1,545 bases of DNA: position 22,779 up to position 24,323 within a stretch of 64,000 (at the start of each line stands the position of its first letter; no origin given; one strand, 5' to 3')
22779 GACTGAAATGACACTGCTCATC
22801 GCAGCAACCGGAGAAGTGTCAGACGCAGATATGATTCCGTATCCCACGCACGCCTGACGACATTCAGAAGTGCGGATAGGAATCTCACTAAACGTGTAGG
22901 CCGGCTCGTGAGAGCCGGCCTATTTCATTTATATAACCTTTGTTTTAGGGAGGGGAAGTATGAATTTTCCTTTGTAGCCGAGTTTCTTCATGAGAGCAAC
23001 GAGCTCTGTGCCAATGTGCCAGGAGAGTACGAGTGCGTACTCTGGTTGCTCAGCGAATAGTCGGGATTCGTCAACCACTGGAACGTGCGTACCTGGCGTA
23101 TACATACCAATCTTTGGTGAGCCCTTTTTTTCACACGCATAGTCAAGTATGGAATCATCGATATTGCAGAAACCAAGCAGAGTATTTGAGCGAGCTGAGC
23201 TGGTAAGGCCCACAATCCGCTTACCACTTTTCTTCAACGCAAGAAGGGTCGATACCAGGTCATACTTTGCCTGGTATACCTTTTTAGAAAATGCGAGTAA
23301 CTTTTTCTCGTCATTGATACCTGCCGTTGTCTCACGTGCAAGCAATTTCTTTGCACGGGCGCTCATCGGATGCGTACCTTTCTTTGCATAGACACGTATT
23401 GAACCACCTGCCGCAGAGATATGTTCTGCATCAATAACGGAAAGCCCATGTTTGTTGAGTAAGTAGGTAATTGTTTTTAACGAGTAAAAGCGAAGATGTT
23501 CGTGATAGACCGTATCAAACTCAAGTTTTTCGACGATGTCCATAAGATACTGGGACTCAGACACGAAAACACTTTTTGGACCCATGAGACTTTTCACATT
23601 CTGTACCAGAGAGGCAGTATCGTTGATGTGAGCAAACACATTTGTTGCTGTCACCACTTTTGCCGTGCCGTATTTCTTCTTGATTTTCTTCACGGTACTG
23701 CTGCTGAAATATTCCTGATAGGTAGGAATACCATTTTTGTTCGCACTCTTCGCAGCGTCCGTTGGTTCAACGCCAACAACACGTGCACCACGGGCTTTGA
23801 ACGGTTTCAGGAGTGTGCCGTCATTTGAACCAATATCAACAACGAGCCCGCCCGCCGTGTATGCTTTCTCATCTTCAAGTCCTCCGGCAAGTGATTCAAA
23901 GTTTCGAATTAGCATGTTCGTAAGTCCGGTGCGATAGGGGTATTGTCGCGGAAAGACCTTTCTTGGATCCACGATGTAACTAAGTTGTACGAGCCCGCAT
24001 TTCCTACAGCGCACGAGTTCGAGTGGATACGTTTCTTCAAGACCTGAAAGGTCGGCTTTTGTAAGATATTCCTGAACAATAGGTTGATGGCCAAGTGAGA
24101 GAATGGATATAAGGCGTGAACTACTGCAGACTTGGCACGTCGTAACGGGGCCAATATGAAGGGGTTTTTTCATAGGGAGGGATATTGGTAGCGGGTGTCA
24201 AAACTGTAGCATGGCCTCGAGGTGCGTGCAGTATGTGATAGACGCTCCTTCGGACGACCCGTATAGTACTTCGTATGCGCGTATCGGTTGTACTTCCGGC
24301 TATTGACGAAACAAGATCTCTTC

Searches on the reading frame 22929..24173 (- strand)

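Call 7: search_protein_families(library=pfam, proteins=[window:22929-24173:-], max_evalue=0.1)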
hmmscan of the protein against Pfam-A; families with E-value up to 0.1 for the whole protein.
window:22929-24173:- (414 aa): 9 families
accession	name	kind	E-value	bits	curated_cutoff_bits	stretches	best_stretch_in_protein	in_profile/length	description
PF08484.17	Methyltransf_14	-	6.4e-40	137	23.5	1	255-409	3-160/160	C-methyltransferase C-terminal domain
PF08421.16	Methyltransf_13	-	1e-18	67.7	31.3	1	13-74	1-62/62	Putative zinc binding domain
PF13489.12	Methyltransf_23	-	5.4e-16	59.2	27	1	108-247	23-162/164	Methyltransferase domain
PF08242.18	Methyltransf_12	-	3.2e-07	31.4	30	1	112-200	1-95/98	Methyltransferase domain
PF08241.18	Methyltransf_11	-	1.5e-05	25.9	21.2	1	112-203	1-93/95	Methyltransferase domain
PF13649.12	Methyltransf_25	-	0.00033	21.7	27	1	111-199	1-95/97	Methyltransferase domain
PF13847.12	Methyltransf_31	-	0.043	13.9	27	1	111-209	7-113/145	Methyltransferase domain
PF24292.1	DUF7479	-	0.047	14.2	27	0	38-64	15-41/60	Domain of unknown function (DUF7479)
PF00107.32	ADH_zinc_N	-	0.059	13.8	31.8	0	126-177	11-66/129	Zinc-binding dehydrogenase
